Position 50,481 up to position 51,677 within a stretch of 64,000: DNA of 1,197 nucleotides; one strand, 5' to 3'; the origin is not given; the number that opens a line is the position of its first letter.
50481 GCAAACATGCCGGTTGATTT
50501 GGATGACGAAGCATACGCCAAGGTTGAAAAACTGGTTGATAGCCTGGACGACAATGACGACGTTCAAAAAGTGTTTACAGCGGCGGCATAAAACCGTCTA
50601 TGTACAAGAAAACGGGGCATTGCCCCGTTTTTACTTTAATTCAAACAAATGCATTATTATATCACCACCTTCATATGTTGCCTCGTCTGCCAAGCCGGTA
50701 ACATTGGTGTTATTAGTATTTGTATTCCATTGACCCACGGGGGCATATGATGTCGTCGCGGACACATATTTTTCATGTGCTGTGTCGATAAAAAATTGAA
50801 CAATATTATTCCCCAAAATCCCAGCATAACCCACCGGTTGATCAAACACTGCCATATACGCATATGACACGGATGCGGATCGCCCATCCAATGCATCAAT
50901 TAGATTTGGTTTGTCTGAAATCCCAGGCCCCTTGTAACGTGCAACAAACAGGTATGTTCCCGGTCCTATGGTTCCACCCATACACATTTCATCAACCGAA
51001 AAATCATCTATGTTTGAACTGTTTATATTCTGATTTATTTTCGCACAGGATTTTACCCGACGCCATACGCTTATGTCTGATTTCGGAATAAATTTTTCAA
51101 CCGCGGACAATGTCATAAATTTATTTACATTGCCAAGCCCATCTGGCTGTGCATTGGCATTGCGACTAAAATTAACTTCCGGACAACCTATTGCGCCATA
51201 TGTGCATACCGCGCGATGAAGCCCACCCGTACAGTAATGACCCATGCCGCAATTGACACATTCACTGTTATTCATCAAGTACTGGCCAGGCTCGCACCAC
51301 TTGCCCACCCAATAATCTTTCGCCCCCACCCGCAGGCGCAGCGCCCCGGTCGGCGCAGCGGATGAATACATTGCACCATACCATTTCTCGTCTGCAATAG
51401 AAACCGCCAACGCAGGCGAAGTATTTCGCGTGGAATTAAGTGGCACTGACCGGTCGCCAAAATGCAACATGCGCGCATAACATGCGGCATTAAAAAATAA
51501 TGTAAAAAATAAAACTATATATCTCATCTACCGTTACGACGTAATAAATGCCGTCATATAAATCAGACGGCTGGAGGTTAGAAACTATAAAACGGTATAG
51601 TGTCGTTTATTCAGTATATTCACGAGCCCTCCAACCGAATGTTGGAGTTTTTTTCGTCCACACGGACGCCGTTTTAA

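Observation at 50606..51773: Leader plus Cys-rich gene module inserted into the conserved yebC-ruvC junction, with a swapped terminator stem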

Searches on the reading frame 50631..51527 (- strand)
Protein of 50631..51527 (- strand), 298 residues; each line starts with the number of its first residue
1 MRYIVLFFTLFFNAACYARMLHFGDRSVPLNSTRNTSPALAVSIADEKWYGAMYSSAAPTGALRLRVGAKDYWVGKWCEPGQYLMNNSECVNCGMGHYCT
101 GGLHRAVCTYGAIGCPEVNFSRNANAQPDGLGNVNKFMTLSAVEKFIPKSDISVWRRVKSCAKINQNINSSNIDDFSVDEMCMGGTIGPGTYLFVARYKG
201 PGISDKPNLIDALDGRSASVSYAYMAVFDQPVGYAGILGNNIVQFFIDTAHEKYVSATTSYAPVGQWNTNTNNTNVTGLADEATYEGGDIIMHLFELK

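Call 7: search_protein_families(library=pfam, proteins=[window:50631-51527:-], max_evalue=0.01)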
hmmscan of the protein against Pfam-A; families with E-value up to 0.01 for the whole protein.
window:50631-51527:- (298 aa): 1 family
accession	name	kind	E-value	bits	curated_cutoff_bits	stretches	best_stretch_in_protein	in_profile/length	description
PF23091.2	TNFR_ELAPOR1_6th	-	0.0052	17.1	33.2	1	78-108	2-32/41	ELAPOR1-like, TNF receptor-like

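Call 16: find_encoding_contigs(protein=window:50631-51527:-, flank=10000, max_places=6)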
Protein window:50631-51527:- (298 aa): 11 contigs read that carry it; 6 places shown.
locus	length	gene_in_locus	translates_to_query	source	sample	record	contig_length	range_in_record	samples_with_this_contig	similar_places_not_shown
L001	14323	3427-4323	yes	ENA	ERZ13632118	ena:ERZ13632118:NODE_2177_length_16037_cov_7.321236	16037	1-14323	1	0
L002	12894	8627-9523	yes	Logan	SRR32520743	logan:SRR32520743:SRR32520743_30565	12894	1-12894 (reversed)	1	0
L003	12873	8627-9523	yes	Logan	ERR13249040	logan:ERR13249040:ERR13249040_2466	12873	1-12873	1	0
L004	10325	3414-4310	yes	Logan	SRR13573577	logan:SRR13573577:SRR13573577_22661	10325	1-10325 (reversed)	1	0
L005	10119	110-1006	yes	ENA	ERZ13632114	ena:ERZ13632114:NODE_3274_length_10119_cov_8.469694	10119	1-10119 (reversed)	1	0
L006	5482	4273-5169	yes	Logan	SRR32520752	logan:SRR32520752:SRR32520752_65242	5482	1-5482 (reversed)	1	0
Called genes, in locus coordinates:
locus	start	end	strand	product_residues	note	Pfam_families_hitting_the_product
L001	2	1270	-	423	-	?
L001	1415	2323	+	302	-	PF00890:FAD_binding_2 (faint), PF01266:DAO (faint), PF01946:Thi4 (faint), PF03486:HI0933_like (faint), PF07992:Pyr_redox_2, PF12831:FAD_oxidored (weak), PF13738:Pyr_redox_3, PF00070:Pyr_redox (weak)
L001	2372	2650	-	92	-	-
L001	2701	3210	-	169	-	PF02075:RuvC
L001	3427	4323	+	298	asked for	-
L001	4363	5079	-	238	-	PF20772:TACO1_YebC_N, PF01709:Transcrip_reg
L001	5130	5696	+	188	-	PF01330:RuvA_N, PF00633:HHH (faint), PF14520:HHH_5, PF07499:RuvA_C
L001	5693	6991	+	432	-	PF10396:TrmE_N, PF12631:MnmE_helical, PF02421:FeoB_N, PF01926:MMR_HSR1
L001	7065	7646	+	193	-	-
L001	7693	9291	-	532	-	PF04348:LppC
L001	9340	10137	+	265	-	PF00590:TP_methylase, PF23016:RsmI_C (faint)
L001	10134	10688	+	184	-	PF03193:RsgA_GTPase (weak), PF00350:Dynamin_N (faint), PF01926:MMR_HSR1, PF02421:FeoB_N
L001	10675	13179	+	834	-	PF12705:PDDEXK_1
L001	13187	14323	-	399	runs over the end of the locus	-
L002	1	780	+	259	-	?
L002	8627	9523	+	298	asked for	-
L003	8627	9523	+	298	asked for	-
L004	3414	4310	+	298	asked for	-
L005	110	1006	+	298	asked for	-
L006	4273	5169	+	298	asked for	-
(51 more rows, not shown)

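Call 53: find_homologous_proteins(query=window:50631-51527:-, max_evalue=0.001)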
Query window:50631-51527:- (298 aa): 16 proteins with E <= 0.001 among 1228 candidates.
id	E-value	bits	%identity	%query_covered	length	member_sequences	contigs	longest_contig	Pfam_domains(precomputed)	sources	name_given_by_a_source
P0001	1.4e-204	696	100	100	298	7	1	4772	-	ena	-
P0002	3.9e-148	511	73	100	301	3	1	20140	-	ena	-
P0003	6.5e-68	247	43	94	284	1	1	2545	-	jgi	-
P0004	4.6e-66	241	41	100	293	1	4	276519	-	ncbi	-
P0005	6.9e-66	241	41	100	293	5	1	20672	-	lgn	-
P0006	2.0e-65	239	42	94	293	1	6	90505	-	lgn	-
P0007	5.6e-65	238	44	92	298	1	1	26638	-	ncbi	-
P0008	2.7e-63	232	42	94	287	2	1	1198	-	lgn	-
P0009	4.9e-63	231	39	98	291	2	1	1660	-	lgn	-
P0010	2.9e-62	229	38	100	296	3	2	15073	-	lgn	-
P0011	3.2e-61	225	42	94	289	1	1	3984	-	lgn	-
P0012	3.0e-52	196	40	89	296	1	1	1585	-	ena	-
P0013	2.2e-50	190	37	100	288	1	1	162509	-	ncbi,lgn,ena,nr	ncbi:hypothetical protein HDR61_02470 [bacterium]|nr:hypothetical protein [bacterium]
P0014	1.2e-35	141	33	100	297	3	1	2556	-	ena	-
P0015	1.9e-32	131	39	69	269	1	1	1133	-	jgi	jgi:hypothetical protein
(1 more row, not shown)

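Call 54: find_encoding_contigs(protein=P0002, flank=3000, max_places=1)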
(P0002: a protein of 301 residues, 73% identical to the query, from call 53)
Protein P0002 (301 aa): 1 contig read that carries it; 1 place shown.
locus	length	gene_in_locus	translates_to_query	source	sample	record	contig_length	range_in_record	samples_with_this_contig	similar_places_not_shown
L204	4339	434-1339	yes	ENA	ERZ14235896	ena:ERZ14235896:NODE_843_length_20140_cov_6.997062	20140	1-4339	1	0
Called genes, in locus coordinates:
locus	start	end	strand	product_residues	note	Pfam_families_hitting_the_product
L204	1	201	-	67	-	?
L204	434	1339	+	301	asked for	-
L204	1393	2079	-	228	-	PF26128:Gad2 (faint)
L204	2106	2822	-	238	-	PF20772:TACO1_YebC_N, PF01709:Transcrip_reg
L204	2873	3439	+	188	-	PF01330:RuvA_N, PF00633:HHH (faint), PF14520:HHH_5, PF07499:RuvA_C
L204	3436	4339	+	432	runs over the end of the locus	PF10396:TrmE_N, PF12631:MnmE_helical, PF02421:FeoB_N, PF01926:MMR_HSR1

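Call 55: find_encoding_contigs(protein=P0004, flank=3000, max_places=1)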
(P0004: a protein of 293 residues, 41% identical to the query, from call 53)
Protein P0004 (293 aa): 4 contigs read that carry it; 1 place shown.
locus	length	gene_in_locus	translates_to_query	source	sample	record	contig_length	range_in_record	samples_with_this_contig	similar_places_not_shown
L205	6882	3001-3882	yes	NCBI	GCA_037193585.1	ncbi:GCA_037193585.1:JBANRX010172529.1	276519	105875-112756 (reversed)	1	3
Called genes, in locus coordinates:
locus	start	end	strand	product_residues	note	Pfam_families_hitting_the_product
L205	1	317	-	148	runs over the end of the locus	PF02556:SecB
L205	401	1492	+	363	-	PF03562:MltA, PF06725:3D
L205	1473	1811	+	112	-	PF05258:DciA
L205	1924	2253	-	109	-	-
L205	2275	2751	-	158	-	PF02075:RuvC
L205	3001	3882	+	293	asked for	-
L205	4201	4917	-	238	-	PF20772:TACO1_YebC_N, PF01709:Transcrip_reg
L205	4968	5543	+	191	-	PF01330:RuvA_N, PF00633:HHH (faint), PF14520:HHH_5, PF07499:RuvA_C (weak)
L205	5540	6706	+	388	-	PF00082:Peptidase_S8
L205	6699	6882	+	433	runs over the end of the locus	PF10396:TrmE_N, PF12631:MnmE_helical, PF02421:FeoB_N, PF01926:MMR_HSR1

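Call 56: find_encoding_contigs(protein=P0007, flank=3000, max_places=1)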
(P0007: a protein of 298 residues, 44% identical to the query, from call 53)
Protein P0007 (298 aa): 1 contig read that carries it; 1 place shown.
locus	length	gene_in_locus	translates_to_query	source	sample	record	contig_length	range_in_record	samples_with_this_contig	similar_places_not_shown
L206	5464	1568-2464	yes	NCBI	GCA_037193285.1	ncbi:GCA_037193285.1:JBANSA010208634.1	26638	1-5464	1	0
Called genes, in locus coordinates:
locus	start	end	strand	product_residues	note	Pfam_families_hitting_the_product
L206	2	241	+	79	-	?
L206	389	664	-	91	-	-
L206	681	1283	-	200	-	PF12710:HAD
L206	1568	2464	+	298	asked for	-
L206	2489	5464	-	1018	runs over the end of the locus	PF00873:ACR_tran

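Call 57: find_encoding_contigs(protein=P0010, flank=3000, max_places=1)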
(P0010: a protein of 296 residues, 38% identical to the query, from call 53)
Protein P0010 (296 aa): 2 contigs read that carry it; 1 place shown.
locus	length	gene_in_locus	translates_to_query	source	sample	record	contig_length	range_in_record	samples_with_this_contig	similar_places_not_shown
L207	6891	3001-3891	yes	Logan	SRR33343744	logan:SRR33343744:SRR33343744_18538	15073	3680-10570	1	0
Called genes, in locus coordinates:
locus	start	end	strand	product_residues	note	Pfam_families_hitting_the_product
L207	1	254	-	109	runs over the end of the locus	PF05258:DciA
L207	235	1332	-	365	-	PF03562:MltA, PF06725:3D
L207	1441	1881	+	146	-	PF02556:SecB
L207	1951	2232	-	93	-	-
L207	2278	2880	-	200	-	PF02075:RuvC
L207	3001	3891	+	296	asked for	-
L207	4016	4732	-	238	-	PF20772:TACO1_YebC_N, PF01709:Transcrip_reg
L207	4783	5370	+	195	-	PF01330:RuvA_N, PF00633:HHH (faint), PF14520:HHH_5, PF07499:RuvA_C (weak)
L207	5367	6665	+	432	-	PF03193:RsgA_GTPase (faint), PF10396:TrmE_N, PF12631:MnmE_helical, PF02421:FeoB_N, PF01926:MMR_HSR1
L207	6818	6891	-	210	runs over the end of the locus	-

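Call 64: predict_structure(alignment_id=A3)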
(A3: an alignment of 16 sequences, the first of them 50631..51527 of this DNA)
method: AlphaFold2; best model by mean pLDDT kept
length: 298 residues; sequences in the alignment: 16
mean_pLDDT: 70.9   pTM: 0.61
mean pLDDT of the five models: 70.9, 69.1, 67.5, 67.0, 65.5
residues with pLDDT >= 90: 34; 70-90: 146; 50-70: 72; < 50: 46
segments of 3 or more residues with pLDDT < 50: 13-16, 24-26, 93-126
pLDDT, mean of each block of 10 residues (from residue 1): 68 51 53 57 61 70 74 65 58 47 36 33 49 82 80 89 83 76 86 88 79 87 87 87 86 81 62 91 77 89
secondary structure, 60 per line:
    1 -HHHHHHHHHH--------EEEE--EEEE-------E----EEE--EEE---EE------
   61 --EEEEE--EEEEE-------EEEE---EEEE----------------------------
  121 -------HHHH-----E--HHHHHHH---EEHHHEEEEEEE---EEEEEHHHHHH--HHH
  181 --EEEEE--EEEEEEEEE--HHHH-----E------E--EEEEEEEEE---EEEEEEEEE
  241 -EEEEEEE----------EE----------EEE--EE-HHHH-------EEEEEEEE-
elements in order: H2-11 E20-23 E26-29 E42-44 E47-49 E63-67 E70-74 E82-85 E89-92 H128-131 H140-146 E155-161 E165-169 H170-175 E183-187 E190-198 H201-204 E220-228 E232-240 E242-248 E271-273 H279-282 E290-297
